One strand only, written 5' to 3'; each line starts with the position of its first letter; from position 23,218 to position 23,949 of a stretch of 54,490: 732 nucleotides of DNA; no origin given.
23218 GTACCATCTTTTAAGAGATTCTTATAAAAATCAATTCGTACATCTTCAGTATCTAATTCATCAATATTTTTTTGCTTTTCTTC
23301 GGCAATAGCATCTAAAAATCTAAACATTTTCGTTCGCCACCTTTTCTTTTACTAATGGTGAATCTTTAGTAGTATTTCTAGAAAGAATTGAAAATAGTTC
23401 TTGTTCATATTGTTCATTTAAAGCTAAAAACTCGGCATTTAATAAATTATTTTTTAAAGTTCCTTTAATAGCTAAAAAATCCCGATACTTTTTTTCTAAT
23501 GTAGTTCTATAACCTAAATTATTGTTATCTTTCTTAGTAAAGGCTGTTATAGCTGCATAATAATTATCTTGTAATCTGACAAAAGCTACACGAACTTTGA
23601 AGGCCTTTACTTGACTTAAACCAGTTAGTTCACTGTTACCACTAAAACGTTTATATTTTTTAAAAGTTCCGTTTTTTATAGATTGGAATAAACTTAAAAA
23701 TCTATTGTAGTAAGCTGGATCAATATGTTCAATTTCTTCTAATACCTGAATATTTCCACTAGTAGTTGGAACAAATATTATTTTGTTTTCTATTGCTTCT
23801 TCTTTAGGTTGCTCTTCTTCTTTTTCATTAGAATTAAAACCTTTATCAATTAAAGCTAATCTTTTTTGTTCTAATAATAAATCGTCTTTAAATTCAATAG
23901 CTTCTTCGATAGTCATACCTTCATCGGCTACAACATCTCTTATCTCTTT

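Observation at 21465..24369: Separately promoted, translationally coupled two-gene operon of unknown function beside the sigma array (330-aa RelE/HigB-like C-terminus plus 620-aa helical-repeat protein)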

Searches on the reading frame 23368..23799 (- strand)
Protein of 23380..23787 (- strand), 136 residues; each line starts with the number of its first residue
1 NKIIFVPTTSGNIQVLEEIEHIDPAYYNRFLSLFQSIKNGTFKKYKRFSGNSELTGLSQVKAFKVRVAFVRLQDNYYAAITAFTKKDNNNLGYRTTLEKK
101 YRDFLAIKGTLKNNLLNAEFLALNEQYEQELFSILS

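Call 41: search_dna_similar(query=window:23380-23787:-, collection=phages, mode=protein, max_evalue=10, max_rows=15)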
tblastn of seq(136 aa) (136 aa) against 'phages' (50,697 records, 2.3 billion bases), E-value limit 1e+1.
No match.

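Call 42: search_dna_similar(query=window:23380-23787:-, collection=plasmids, mode=protein, max_evalue=10, max_rows=15)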
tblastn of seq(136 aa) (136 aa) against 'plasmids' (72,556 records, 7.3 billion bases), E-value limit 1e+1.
No match.

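Call 47: search_solved_structures(query=A3, max_evalue=10, show_alignments=5)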
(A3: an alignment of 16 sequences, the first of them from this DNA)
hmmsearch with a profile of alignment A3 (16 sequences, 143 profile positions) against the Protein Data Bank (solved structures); distinct sequences matched with E-value up to 10: 1.
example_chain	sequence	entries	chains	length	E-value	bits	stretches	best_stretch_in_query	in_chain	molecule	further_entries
8dkc_E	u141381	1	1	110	0.054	16.6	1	78-132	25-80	RNA polymerase Rpb6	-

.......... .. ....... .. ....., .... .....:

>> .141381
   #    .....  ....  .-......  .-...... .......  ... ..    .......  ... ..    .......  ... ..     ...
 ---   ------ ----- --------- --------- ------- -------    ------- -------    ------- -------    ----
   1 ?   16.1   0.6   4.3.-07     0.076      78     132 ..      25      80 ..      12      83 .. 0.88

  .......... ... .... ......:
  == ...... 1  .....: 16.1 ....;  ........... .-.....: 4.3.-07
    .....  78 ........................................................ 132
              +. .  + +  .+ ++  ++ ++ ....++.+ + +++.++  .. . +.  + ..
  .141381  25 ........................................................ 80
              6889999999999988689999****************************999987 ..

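Call 48: search_protein_families(library=pfam, alignment_id=A3, max_evalue=10)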
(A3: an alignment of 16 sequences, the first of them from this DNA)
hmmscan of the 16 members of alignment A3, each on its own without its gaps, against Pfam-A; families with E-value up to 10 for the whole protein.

A. member 1, seq(144 aa): 2 families
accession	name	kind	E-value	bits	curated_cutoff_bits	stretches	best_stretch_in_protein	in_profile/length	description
PF11692.13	DUF3289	-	0.037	14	25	1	32-112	162-244/272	Protein of unknown function (DUF3289)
PF06703.16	SPC25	-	0.045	13.9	24.3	1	44-124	83-154/159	Microsomal signal peptidase 25 kDa subunit (SPC25)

B. families by the number of members that match (of 16 scanned): 16 families
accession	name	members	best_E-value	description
PF05973.20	Gp49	8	0.00064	Phage derived protein Gp49-like (DUF891)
PF08512.18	Rttp106-like_middle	1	0.0055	Histone chaperone Rttp106-like, middle domain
PF09743.14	E3_UFM1_ligase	1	0.0066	E3 UFM1-protein ligase 1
PF16707.10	CagS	1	0.017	Cag pathogenicity island protein S of Helicobacter pylori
PF24293.1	TPR_Edg1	1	0.018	Edg1, TPR repeats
PF11692.13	DUF3289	1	0.037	Protein of unknown function (DUF3289)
PF06703.16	SPC25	1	0.045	Microsomal signal peptidase 25 kDa subunit (SPC25)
PF17482.7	Phage_sheath_1C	1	0.045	Phage tail sheath C-terminal domain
PF09110.16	HAND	1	0.083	HAND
PF00312.27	Ribosomal_S15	1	0.099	Ribosomal protein S15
PF07948.16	Nairovirus_GP38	1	0.11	Nairovirus GP38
PF19880.4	DUF6353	1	0.11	Family of unknown function (DUF6353)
PF02807.20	ATP-gua_PtransN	1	0.14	ATP:guanido phosphotransferase, N-terminal domain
PF16193.11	AAA_assoc_2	1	0.14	AAA C-terminal domain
PF20282.3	CTD6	1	0.15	C-terminal domain 6 of the ABC-three component (ABC-3C) systems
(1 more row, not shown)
